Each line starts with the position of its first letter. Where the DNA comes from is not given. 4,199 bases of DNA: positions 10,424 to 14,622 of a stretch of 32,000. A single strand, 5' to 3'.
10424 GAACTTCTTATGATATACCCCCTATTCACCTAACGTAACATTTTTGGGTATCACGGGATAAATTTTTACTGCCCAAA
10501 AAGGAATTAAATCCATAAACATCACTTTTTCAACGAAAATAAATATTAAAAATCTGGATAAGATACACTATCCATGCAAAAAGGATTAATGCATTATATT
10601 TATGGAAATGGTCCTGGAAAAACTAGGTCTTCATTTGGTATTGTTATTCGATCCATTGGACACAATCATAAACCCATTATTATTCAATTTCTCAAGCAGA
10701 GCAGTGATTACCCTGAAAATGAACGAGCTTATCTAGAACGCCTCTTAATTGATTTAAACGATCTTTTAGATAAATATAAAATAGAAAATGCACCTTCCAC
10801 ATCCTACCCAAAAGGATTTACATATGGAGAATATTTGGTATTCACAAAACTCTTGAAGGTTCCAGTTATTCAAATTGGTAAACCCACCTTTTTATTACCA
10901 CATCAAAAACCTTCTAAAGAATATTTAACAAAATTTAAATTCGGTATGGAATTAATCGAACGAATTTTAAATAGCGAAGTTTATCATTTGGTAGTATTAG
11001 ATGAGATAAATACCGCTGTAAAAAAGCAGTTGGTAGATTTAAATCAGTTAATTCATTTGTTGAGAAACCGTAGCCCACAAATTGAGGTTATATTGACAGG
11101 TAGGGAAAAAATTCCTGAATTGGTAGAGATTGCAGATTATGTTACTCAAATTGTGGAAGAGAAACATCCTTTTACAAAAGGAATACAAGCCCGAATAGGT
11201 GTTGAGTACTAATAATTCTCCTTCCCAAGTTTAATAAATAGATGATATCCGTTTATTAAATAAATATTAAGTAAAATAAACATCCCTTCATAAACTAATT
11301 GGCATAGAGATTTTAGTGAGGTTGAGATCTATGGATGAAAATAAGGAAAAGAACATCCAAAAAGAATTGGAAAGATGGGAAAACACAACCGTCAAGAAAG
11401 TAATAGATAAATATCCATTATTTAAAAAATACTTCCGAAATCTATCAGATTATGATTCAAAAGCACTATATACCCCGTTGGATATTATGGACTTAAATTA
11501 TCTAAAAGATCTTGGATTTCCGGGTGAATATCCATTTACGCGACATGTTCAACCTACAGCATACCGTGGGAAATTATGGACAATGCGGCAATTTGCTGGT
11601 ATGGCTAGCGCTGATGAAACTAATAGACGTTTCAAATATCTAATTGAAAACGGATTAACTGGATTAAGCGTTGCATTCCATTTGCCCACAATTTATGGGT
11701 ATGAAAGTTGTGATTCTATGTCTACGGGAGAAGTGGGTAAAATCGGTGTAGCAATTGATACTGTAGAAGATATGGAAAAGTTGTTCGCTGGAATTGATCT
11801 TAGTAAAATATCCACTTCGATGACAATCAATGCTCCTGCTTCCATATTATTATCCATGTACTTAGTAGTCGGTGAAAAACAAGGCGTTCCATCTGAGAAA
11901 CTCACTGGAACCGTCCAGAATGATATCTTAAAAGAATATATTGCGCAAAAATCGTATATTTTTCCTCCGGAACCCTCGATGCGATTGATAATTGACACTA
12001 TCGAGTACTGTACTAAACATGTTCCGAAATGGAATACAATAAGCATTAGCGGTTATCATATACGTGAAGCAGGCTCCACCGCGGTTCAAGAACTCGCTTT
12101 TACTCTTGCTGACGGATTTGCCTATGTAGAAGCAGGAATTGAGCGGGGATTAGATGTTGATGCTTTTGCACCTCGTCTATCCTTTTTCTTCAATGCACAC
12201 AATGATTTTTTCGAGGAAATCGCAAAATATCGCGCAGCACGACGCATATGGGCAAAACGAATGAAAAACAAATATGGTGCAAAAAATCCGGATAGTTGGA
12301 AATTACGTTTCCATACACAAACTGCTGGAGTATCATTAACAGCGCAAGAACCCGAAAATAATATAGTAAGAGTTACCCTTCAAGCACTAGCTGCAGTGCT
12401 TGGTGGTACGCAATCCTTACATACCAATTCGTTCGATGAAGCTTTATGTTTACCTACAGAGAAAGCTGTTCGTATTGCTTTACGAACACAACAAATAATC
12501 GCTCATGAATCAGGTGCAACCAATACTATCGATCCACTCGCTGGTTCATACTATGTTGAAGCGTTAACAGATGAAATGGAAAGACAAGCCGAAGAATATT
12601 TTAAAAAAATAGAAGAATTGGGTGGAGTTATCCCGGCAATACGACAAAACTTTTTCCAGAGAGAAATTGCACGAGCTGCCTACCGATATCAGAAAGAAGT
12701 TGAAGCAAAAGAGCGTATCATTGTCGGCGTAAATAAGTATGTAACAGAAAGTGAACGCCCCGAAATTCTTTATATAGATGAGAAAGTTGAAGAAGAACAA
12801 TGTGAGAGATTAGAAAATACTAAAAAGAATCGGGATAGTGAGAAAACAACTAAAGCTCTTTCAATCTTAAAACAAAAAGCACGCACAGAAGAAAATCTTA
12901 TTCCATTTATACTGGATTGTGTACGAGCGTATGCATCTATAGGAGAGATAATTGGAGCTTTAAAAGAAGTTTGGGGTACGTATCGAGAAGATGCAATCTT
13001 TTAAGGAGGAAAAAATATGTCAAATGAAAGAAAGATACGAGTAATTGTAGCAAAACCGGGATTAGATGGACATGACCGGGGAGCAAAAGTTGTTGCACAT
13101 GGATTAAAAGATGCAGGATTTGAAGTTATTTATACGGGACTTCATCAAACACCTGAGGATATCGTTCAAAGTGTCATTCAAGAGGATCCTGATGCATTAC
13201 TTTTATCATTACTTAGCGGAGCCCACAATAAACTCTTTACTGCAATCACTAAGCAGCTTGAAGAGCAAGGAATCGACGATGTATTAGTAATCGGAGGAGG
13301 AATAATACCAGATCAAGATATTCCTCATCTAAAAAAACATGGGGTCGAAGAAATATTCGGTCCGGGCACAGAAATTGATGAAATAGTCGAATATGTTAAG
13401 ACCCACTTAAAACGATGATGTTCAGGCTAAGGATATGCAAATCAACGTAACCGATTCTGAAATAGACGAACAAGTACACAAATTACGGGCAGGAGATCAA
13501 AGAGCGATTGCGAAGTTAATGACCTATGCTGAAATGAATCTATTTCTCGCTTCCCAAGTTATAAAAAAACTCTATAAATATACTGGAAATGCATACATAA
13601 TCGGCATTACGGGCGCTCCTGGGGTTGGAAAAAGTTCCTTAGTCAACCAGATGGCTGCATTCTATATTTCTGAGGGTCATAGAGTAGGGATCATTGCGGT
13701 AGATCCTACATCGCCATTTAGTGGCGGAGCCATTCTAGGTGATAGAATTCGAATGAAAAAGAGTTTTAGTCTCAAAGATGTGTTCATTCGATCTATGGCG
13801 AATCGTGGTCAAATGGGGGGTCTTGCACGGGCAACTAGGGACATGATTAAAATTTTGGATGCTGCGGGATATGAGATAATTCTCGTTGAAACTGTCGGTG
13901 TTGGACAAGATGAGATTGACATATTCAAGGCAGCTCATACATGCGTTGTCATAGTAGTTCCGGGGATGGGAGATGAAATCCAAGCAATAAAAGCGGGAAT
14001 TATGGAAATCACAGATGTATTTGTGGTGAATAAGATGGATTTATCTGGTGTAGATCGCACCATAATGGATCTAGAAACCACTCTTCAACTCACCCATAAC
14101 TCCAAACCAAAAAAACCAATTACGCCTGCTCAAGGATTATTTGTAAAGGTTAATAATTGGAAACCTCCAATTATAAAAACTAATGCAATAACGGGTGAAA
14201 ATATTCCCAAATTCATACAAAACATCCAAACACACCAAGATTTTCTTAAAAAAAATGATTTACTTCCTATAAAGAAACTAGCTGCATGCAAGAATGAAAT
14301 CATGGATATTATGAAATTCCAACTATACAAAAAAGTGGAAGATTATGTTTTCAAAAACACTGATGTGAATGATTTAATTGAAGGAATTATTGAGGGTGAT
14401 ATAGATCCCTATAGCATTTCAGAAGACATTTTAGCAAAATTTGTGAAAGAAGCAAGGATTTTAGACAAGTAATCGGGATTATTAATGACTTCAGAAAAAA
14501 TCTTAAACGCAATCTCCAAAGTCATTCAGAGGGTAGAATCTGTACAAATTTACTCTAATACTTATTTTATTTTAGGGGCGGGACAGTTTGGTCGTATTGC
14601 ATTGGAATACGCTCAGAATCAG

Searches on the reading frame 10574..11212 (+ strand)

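Call 13: search_protein_families(library=pfam, proteins=[window:10574-11212:+])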
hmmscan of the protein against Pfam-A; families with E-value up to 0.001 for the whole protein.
window:10574-11212:+ (212 aa): 1 family
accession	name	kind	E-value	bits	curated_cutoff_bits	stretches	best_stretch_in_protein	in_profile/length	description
PF02572.21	CobA_CobO_BtuR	-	1.9e-47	162.1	25.7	2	79-212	39-172/172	ATP:corrinoid adenosyltransferase BtuR/CobO/CobP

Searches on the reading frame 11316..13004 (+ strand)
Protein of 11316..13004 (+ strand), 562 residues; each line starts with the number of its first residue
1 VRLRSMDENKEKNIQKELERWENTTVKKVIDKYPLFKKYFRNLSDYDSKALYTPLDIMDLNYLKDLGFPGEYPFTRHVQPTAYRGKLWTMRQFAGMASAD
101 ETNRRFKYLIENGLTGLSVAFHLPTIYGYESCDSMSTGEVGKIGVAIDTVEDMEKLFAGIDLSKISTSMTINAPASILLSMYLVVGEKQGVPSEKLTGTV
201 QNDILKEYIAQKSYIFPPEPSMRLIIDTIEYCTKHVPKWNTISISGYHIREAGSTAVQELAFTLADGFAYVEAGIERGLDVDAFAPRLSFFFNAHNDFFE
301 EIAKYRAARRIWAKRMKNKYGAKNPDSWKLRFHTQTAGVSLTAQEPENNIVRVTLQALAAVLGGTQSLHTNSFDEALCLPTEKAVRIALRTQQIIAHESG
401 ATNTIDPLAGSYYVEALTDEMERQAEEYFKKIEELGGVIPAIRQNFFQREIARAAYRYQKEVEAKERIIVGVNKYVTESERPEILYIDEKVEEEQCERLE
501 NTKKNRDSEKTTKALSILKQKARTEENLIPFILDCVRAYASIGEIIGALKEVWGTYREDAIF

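Call 13: search_protein_families(library=pfam, proteins=[window:11316-13004:+])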
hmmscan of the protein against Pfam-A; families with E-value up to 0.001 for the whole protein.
window:11316-13004:+ (562 aa): 1 family
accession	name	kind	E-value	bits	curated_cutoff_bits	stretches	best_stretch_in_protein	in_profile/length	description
PF01642.28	MM_CoA_mutase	-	4.2e-224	745.3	22.1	1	44-554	4-512/512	Methylmalonyl-CoA mutase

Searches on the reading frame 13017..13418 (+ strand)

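Call 13: search_protein_families(library=pfam, proteins=[window:13017-13418:+])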
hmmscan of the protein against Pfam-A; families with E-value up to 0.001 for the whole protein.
window:13017-13418:+ (133 aa): 1 family
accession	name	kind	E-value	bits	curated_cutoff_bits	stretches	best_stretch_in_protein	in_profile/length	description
PF02310.24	B12-binding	-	1.6e-24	86.5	32.1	1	8-123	2-119/121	B12 binding domain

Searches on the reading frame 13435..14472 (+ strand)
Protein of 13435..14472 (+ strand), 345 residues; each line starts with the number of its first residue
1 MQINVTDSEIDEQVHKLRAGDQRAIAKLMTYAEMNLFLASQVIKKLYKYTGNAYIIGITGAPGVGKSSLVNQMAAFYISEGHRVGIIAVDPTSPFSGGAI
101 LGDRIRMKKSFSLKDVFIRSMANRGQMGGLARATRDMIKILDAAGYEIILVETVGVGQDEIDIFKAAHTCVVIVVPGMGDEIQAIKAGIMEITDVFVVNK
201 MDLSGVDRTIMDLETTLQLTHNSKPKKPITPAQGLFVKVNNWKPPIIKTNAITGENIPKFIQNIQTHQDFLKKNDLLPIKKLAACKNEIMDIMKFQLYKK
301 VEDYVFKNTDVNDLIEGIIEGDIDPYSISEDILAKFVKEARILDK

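Call 13: search_protein_families(library=pfam, proteins=[window:13435-14472:+])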
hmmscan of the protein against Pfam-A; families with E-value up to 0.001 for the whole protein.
window:13435-14472:+ (345 aa): 7 families
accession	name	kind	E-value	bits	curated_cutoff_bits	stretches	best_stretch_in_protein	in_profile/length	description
PF03308.22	MeaB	-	3.8e-85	285.6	23.1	1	26-301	2-268/273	Methylmalonyl Co-A mutase-associated GTPase MeaB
PF03029.23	ATP_bind_1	-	2.5e-05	24.7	27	0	58-92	1-35/240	Conserved hypothetical ATP binding protein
PF02492.25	cobW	-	2.7e-05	24.3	20.7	1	55-218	2-170/180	CobW/HypB/UreG, nucleotide-binding domain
PF01926.29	MMR_HSR1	-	2.9e-05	24.6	21.9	0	56-74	2-20/113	50S ribosome-binding GTPase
PF07693.20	KAP_NTPase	-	0.00033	20.4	20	1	39-105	5-48/293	KAP family P-loop domain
PF20720.3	nSTAND3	-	0.0007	19.8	27.2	0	47-84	11-48/155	Novel STAND NTPase 3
PF03193.22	RsgA_GTPase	-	0.00082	19.7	30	0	40-74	94-127/174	RsgA GTPase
